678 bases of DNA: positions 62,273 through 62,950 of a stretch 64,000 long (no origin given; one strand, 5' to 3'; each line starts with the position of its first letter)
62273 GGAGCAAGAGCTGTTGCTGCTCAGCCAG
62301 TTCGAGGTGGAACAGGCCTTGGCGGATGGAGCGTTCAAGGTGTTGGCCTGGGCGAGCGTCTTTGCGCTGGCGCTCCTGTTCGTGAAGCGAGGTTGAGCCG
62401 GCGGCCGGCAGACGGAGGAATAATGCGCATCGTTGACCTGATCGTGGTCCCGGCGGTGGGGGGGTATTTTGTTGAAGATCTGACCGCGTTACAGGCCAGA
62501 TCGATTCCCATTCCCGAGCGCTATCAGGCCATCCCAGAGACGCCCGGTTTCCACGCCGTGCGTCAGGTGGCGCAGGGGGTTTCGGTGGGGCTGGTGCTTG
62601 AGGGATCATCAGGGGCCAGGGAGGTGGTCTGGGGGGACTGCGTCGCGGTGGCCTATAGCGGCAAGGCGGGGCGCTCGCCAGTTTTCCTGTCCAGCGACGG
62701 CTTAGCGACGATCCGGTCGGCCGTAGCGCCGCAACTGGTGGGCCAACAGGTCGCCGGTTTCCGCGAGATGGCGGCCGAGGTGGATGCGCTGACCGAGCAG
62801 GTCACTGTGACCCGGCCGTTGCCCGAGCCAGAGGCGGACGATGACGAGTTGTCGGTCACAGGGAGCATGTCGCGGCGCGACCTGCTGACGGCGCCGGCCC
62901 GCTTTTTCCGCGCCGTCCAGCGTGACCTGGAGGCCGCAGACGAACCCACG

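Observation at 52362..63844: Candidate quaternary-amine-to-glutamate catabolic island: corrinoid/MttB demethylase module next to HAL, urocanase, a racemase-fold protein, a PLP lyase and methylaspartase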

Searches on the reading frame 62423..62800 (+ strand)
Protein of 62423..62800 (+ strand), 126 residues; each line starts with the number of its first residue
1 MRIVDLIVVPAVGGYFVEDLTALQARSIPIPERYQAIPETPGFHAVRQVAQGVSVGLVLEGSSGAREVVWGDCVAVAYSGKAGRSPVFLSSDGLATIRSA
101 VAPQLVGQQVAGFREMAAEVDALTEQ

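Call 59: search_solved_structures(query=window:62423-62800:+, show_alignments=4, max_evalue=0.001)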
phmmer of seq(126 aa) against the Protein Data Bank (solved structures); distinct sequences matched with E-value up to 0.001: 4.
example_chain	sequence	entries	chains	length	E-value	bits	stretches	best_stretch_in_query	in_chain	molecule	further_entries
3zvh_A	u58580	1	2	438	1.3e-20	77.3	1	1-124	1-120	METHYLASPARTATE AMMONIA-LYASE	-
1kcz_A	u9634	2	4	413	5.8e-20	75.2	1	1-124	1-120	beta-methylaspartase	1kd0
3zvi_A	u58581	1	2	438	6.2e-20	75.1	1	1-124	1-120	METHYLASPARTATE AMMONIA-LYASE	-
1kko_A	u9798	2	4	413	4.7e-12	49.7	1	14-119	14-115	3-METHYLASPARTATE AMMONIA-LYASE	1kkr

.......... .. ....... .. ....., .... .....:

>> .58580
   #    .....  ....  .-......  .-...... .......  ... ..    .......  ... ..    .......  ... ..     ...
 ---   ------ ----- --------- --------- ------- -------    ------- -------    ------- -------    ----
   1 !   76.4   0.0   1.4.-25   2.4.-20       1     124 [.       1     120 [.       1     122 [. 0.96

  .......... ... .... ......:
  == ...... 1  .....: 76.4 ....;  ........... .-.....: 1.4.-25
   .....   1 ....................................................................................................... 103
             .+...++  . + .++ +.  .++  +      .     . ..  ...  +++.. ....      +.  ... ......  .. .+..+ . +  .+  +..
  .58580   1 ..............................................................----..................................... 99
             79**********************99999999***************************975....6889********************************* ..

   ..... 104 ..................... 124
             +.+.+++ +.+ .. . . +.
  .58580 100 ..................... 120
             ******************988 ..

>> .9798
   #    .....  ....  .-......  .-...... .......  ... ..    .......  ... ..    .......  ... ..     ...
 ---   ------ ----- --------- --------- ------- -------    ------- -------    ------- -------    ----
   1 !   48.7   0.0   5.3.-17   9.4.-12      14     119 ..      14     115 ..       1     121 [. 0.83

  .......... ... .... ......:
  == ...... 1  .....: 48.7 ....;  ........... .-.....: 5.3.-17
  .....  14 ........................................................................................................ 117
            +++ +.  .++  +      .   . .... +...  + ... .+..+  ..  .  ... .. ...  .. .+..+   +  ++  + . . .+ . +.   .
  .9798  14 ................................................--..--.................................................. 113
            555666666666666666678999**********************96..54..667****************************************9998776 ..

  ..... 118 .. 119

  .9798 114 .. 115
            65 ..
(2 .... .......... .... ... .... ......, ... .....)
